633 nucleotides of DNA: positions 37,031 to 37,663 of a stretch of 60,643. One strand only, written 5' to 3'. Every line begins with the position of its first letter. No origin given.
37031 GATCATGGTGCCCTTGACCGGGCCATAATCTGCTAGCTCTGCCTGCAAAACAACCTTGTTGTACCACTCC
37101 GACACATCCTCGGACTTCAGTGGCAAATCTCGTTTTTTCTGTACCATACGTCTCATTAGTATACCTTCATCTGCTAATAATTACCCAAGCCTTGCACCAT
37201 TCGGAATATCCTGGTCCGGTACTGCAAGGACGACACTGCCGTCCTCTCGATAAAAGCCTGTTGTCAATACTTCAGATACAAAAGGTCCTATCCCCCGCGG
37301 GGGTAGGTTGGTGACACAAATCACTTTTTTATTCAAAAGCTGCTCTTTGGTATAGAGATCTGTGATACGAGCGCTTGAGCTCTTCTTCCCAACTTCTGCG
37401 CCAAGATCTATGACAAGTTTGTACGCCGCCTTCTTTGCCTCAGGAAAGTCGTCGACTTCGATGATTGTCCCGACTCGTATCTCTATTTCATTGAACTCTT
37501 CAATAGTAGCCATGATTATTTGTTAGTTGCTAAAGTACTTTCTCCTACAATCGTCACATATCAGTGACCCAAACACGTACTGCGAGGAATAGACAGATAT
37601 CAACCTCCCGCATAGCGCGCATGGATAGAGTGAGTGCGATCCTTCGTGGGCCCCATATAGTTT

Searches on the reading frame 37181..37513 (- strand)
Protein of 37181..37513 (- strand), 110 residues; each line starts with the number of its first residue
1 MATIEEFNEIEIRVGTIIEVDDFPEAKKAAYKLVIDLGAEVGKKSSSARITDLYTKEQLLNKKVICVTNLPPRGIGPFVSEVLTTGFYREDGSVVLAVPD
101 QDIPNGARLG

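Call 9: search_protein_families(library=pfam, proteins=[window:37181-37513:-], max_evalue=0.01)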
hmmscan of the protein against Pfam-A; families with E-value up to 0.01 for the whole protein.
window:37181-37513:- (110 aa): 1 family
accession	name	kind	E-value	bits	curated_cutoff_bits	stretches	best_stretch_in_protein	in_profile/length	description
PF01588.26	tRNA_bind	-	2.7e-14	53.5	27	1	12-107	1-95/96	Putative tRNA binding domain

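Call 28: find_encoding_contigs(protein=window:37181-37513:-, flank=3000, max_places=8)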
Protein window:37181-37513:- (110 aa): 3 contigs read that carry it; 3 places shown.
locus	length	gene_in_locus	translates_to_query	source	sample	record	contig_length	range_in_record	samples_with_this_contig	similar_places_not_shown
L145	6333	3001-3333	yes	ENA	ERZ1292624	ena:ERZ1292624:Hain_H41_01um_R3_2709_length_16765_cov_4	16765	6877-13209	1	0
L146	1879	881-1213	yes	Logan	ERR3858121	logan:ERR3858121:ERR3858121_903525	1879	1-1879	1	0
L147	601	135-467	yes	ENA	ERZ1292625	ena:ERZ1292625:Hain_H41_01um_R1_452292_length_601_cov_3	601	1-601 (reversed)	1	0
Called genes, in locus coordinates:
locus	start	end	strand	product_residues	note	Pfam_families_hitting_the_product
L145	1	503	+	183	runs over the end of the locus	PF01765:RRF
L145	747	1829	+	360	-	PF02163:Peptidase_M50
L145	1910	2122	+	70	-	PF01371:Trp_repressor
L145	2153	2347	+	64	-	-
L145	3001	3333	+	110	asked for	PF01588:tRNA_bind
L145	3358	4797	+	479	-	PF00587:tRNA-synt_2b, PF03129:HGTP_anticodon, PF09180:ProRS-C_1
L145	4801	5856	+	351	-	PF00022:Actin (faint), PF06723:MreB_Mbl, PF00012:HSP70, PF14450:FtsA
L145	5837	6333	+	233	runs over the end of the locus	PF04085:MreC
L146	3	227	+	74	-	?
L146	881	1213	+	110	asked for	PF01588:tRNA_bind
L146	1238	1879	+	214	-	?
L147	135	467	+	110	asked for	PF01588:tRNA_bind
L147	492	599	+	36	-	?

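Call 29: find_homologous_proteins(query=window:37181-37513:-, max_evalue=1e-20)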
Query window:37181-37513:- (110 aa): 1462 proteins with E <= 1e-20 among 1470 candidates; the best 120 are listed.
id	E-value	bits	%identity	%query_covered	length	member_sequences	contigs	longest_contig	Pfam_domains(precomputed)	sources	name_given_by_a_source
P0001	3.6e-64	231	100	100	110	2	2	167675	PF01588.27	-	-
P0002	2.0e-55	203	85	100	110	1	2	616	PF01588.27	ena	-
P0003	5.5e-48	179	80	100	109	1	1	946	PF01588.27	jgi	jgi:tRNA-binding protein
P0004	4.5e-47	176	74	100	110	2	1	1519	PF01588.27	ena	-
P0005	1.3e-46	175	79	100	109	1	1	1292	PF01588.27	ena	-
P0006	5.5e-46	173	78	98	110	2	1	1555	PF01588.27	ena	-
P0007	2.2e-45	171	72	99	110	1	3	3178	PF01588.27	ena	-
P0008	3.3e-45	170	75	100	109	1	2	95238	PF01588.27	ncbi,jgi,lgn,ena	-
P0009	5.2e-45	170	75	100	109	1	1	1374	PF01588.27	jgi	jgi:tRNA-binding protein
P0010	5.3e-45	170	78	100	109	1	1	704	PF01588.27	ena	-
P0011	5.3e-45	170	76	100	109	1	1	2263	PF01588.27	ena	-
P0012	7.2e-45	169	77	100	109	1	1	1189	PF01588.27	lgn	-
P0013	8.1e-45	169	75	100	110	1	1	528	PF01588.27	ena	-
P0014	8.4e-45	169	73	100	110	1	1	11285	PF01588.27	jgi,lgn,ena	-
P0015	1.1e-44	169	76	100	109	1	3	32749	PF01588.27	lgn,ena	-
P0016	1.4e-44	168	76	100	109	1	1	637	PF01588.27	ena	-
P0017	1.9e-44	168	75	100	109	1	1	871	PF01588.27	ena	-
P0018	2.0e-44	168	75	100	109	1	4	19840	PF01588.27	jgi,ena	-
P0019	2.2e-44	168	76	100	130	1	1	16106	PF01588.27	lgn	-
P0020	2.8e-44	167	77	100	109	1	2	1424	PF01588.27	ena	-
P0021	3.3e-44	167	77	99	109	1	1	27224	PF01588.27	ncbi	-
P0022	3.9e-44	167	75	100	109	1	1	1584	PF01588.27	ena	-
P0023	5.2e-44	166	76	100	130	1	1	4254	PF01588.27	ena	-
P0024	5.3e-44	166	77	99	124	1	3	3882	PF01588.27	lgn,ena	-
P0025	5.4e-44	166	74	100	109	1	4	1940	PF01588.27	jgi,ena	-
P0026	8.6e-44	166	69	100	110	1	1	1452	PF01588.27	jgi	jgi:tRNA-binding protein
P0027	8.7e-44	166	72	100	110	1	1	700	PF01588.27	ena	-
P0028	1.0e-43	166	75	100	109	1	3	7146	PF01588.27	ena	-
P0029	1.0e-43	166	73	100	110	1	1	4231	PF01588.27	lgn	-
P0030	1.2e-43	165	75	99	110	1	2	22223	PF01588.27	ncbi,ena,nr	ncbi:MAG: tRNA-binding protein [Patescibacteria group bacterium]|nr:tRNA-binding protein [Patescibac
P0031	1.4e-43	165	75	100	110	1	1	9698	PF01588.27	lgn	-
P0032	1.4e-43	165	73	95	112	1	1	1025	PF01588.27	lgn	-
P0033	2.8e-43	164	75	97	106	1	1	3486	PF01588.27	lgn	-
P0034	2.8e-43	164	73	100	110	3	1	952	PF01588.27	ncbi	-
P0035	5.4e-43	163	74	100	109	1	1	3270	PF01588.27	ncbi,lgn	-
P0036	6.1e-43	163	74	100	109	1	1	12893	PF01588.27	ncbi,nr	ncbi:tRNA-binding protein [Patescibacteria group bacterium]|nr:tRNA-binding protein [Patescibacteria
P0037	6.9e-43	163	74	100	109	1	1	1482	PF01588.27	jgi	jgi:tRNA-binding protein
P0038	7.2e-43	163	73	100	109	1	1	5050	PF01588.27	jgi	-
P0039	7.9e-43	163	74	100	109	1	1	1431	PF01588.27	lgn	-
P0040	8.6e-43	163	75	98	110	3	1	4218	PF01588.27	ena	-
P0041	1.5e-42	162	74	100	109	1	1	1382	PF01588.27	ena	-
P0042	1.5e-42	162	70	98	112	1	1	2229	PF01588.27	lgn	-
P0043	1.5e-42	162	76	97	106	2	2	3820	PF01588.27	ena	-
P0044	1.8e-42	162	73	99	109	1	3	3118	PF01588.27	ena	-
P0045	1.8e-42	162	75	100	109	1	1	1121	PF01588.27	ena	-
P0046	1.9e-42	161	72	100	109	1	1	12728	PF01588.27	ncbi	-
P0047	1.9e-42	161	74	100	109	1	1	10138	PF01588.27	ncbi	-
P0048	1.9e-42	161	74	100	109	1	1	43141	PF01588.27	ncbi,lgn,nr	ncbi:tRNA-binding protein [Candidatus Kaiserbacteria bacterium]|nr:tRNA-binding protein [Candidatus 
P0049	1.9e-42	161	73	97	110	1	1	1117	PF01588.27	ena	-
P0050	2.0e-42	161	69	96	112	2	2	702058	PF01588.27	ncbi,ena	ncbi:MAG: tRNA-binding protein [Patescibacteria group bacterium]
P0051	2.3e-42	161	68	98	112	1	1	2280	PF01588.27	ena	-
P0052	2.4e-42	161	67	98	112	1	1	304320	PF01588.27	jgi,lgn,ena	-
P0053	2.7e-42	161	73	100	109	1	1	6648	PF01588.27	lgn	-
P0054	2.7e-42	161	69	100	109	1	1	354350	PF01588.27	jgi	jgi:tRNA-binding protein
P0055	3.1e-42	161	73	100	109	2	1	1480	PF01588.27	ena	-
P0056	3.2e-42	161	67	98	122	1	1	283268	PF01588.27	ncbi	ncbi:MAG: tRNA-binding protein [Candidatus Gracilibacteria bacterium]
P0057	3.6e-42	161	75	100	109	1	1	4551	PF01588.27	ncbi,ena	-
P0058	3.8e-42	161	73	100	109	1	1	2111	PF01588.27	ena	-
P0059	4.9e-42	160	73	98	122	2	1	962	PF01588.27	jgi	-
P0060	5.1e-42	160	74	98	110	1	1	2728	PF01588.27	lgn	-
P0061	5.7e-42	160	71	100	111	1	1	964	PF01588.27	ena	-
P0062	6.8e-42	160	75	100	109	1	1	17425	PF01588.27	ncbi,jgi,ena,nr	ncbi:MAG: tRNA-binding protein [Candidatus Kaiserbacteria bacterium]|nr:tRNA-binding protein [Candid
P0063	6.9e-42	160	69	95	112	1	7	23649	PF01588.27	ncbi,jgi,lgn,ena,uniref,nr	ncbi:MAG: hypothetical protein ACD_72C00418G0007 [uncultured bacterium]|uniref:tRNA-binding protein 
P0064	7.8e-42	159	71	100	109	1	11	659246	PF01588.27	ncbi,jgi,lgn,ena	-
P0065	8.8e-42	159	69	98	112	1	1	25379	PF01588.27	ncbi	ncbi:MAG: tRNA-binding protein [Candidatus Uhrbacteria bacterium]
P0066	9.8e-42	159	69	95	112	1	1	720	PF01588.27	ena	-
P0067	1.4e-41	159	75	100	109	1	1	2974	PF01588.27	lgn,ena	-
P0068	1.4e-41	159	70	100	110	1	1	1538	PF01588.27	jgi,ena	-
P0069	1.7e-41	158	68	98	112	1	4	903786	PF01588.27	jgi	jgi:tRNA-binding protein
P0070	1.7e-41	158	69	98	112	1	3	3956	PF01588.27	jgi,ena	-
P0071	1.7e-41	158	69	98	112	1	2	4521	PF01588.27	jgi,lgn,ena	-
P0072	1.8e-41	158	70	95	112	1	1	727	PF01588.27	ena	-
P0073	2.4e-41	158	69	98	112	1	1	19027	PF01588.27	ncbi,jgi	jgi:tRNA-binding protein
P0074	2.6e-41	158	72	100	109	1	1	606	PF01588.27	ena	-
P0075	2.8e-41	158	69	95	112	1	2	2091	PF01588.27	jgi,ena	-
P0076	3.1e-41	158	69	100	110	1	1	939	PF01588.27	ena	-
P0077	3.5e-41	157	67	98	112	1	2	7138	PF01588.27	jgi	jgi:tRNA-binding protein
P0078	3.7e-41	157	69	100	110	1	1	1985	PF01588.27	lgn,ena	-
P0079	4.2e-41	157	69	100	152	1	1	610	PF01588.27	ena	-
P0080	4.5e-41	157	72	100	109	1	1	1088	PF01588.27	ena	-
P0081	5.1e-41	157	70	100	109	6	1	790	PF01588.27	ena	-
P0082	5.2e-41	157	69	98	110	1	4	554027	PF01588.27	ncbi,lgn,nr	ncbi:tRNA-binding protein [Patescibacteria group bacterium]|nr:tRNA-binding protein [Patescibacteria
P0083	6.4e-41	157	68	100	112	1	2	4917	PF01588.27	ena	-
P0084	7.0e-41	156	66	95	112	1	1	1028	PF01588.27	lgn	-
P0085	7.2e-41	156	66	95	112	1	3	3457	PF01588.27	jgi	jgi:tRNA-binding protein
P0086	7.3e-41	156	71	100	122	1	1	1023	PF01588.27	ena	-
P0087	7.7e-41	156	65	98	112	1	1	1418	PF01588.27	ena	-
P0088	8.3e-41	156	71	100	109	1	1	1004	PF01588.27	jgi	-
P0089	8.6e-41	156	68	100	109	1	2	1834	PF01588.27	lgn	-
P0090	8.7e-41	156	68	95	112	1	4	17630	PF01588.27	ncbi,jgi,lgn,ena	jgi:tRNA-binding protein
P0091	9.7e-41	156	66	96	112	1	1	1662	PF01588.27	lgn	-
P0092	1.0e-40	156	71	100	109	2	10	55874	PF01588.27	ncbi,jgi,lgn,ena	ncbi:MAG TPA: tRNA-binding protein [Candidatus Paceibacterota bacterium]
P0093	1.0e-40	156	65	100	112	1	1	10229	PF01588.27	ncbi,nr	ncbi:tRNA-binding protein [filamentous cyanobacterium CCP5]|nr:tRNA-binding protein [filamentous cya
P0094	1.0e-40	156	66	100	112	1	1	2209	PF01588.27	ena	-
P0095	1.1e-40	156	64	98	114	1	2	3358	PF01588.27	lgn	-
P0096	1.3e-40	156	67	95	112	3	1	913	PF01588.27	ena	-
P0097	1.4e-40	155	70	100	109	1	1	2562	PF01588.27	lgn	-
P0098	1.4e-40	155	66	98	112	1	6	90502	PF01588.27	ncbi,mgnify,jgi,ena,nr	ncbi:tRNA-binding protein [Candidatus Falkowbacteria bacterium]|mgnify:FL=1|jgi:tRNA-binding protein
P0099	1.5e-40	155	71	100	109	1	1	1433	PF01588.27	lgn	-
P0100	1.6e-40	155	67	95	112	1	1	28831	PF01588.27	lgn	-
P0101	1.7e-40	155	67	100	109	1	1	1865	PF01588.27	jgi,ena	-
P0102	1.8e-40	155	72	100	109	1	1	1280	PF01588.27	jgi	jgi:tRNA-binding protein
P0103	1.8e-40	155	68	96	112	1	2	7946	PF01588.27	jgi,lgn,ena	-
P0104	2.0e-40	155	66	98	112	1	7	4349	PF01588.27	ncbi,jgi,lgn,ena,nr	ncbi:tRNA-binding protein [Candidatus Falkowbacteria bacterium]|nr:tRNA-binding protein [Candidatus 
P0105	2.0e-40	155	67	98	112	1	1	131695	PF01588.27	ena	-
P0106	2.1e-40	155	70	100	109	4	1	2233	PF01588.27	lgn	-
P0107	2.3e-40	155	65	98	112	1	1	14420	PF01588.27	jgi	jgi:tRNA-binding protein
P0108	2.4e-40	155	70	100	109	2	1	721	PF01588.27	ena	-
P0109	2.6e-40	155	64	98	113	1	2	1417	PF01588.27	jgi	jgi:tRNA-binding protein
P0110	2.7e-40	155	65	98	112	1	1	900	PF01588.27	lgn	-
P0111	2.8e-40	155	65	98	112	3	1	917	PF01588.27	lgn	-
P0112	2.9e-40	154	65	98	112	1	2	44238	PF01588.27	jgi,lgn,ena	jgi:tRNA-binding protein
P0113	3.0e-40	154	66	98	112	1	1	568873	PF01588.27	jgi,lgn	jgi:tRNA-binding protein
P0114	3.0e-40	154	66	95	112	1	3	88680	PF01588.27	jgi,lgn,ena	-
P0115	3.3e-40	154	69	100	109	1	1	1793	PF01588.27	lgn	-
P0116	3.7e-40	154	67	99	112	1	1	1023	PF01588.27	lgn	-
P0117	3.8e-40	154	67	95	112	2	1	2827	PF01588.27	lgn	-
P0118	4.0e-40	154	68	99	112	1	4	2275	PF01588.27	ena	-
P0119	4.3e-40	154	68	95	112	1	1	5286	PF01588.27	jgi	jgi:tRNA-binding protein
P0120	4.7e-40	154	69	98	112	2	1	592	PF01588.27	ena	-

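Call 31: find_encoding_contigs(protein=P0003, flank=2000, max_places=3)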
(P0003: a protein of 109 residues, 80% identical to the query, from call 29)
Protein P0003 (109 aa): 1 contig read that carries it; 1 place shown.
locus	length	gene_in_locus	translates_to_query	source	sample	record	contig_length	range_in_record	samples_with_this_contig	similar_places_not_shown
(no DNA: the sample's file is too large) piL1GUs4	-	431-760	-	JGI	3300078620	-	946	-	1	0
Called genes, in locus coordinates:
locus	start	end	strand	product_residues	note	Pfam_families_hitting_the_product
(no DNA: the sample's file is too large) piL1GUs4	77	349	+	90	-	-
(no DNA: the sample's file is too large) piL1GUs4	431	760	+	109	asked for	PF01588:tRNA_bind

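Call 32: find_encoding_contigs(protein=P0005, flank=2000, max_places=3)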
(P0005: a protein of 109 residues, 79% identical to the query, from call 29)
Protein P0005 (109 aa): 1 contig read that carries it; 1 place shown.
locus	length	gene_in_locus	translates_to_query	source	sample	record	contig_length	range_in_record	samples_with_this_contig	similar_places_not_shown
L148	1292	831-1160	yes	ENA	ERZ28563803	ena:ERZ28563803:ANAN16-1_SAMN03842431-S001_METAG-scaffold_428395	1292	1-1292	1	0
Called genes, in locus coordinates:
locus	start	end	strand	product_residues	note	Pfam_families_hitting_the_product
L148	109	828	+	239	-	PF00696:AA_kinase, PF01472:PUA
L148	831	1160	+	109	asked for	PF01588:tRNA_bind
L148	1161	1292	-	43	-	?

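Call 33: find_encoding_contigs(protein=P0006, flank=2000, max_places=3)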
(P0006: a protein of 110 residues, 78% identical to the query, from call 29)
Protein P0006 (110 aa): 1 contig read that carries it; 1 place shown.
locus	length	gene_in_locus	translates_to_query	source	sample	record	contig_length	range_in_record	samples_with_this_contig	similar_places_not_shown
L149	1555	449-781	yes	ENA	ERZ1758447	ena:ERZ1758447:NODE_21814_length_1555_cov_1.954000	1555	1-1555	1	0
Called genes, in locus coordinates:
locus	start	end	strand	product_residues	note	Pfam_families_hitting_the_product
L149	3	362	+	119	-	?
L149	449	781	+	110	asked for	PF01588:tRNA_bind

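Call 77: search_solved_structures(query=window:37181-37513:-, max_evalue=0.00001)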
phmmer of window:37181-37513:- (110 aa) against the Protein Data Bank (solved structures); distinct sequences matched with E-value up to 0.00001: 17.
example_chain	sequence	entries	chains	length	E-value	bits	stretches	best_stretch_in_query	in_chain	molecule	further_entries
2nzh_A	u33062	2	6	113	1.4e-31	112.1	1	1-110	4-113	Protein csaA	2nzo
2q2i_A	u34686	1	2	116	2.9e-30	107.8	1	5-109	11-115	Secretion chaperone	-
2q2h_A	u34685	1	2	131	4.4e-30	107.2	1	5-109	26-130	Secretion chaperone, phage-display derived peptide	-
5zdi_A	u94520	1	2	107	7.9e-24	87.1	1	1-104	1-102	Protein secretion chaperonin CsaA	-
3g48_A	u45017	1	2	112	3.8e-23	84.9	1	1-109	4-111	Chaperone CsaA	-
1gd7_A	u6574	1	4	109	6e-22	81.1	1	2-108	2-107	CSAA PROTEIN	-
1mkh_A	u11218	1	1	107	5.1e-12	49.1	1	4-109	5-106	C-terminal domain of Methionyl-tRNA synthetase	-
1rqg_A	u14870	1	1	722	2.5e-10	43.7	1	4-108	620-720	Methionyl-tRNA synthetase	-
1pyb_A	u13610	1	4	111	2.8e-10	43.6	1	3-109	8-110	tRNA-binding protein Trbp111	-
8vtz_A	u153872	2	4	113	3e-10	43.5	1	3-109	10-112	Methionyl-tRNA synthetase beta subunit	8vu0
7d8r_A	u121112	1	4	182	1.3e-09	41.5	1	4-109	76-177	Microphthalmia-associated transcription factor,Methionyl-tRNA synthetase beta subunit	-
7d8s_A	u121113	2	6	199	1.6e-09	41.1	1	4-109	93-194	Microphthalmia-associated transcription factor,Methionyl-tRNA synthetase beta subunit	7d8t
5h34_A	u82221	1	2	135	2.2e-09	40.7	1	6-108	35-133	Methionine-tRNA ligase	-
2cwp_A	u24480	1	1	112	8.5e-08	35.6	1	4-109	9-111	MetRS related protein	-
3ers_X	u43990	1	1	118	9e-07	32.3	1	5-109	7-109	tRNA-binding protein ygjH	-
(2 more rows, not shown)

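Call 78: search_protein_families(library=ncbifam, proteins=[window:37181-37513:-], max_evalue=0.00001)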
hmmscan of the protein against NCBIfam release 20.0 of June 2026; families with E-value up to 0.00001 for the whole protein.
window:37181-37513:- (110 aa): 9 families
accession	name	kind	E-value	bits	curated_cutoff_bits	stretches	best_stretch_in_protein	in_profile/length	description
TIGR02222.1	chap_CsaA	subfamily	1.7e-41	140.5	119.65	1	5-109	2-106/107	export-related chaperone CsaA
NF007495.0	PRK10089.1-4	equivalog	1.9e-41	141.1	117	1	3-109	6-112/113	tRNA-binding protein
NF007494.0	PRK10089.1-3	equivalog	3.3e-40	136.5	109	1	2-109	4-111/112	tRNA-binding protein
NF007493.0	PRK10089.1-2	equivalog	5.1e-40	136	160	1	3-109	5-111/112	tRNA-binding protein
NF007496.0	PRK10089.1-5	equivalog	4.7e-32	110.5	171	1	1-109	1-108/109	chaperone CsaA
TIGR00399.1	metG_C_term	equivalog_domain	1.4e-15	57.3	116.65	1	3-108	35-137/139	methionine--tRNA ligase subunit beta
NF001100.0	PRK00133.1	equivalog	6.7e-15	54.7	587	1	3-108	572-674/676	methionine--tRNA ligase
NF008900.0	PRK12267.1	equivalog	1.5e-13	50.2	598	1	3-109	544-647/648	methionine--tRNA ligase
NF007492.0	PRK10089.1-1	equivalog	1.2e-11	44.5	150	1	4-109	6-109/110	tRNA-binding protein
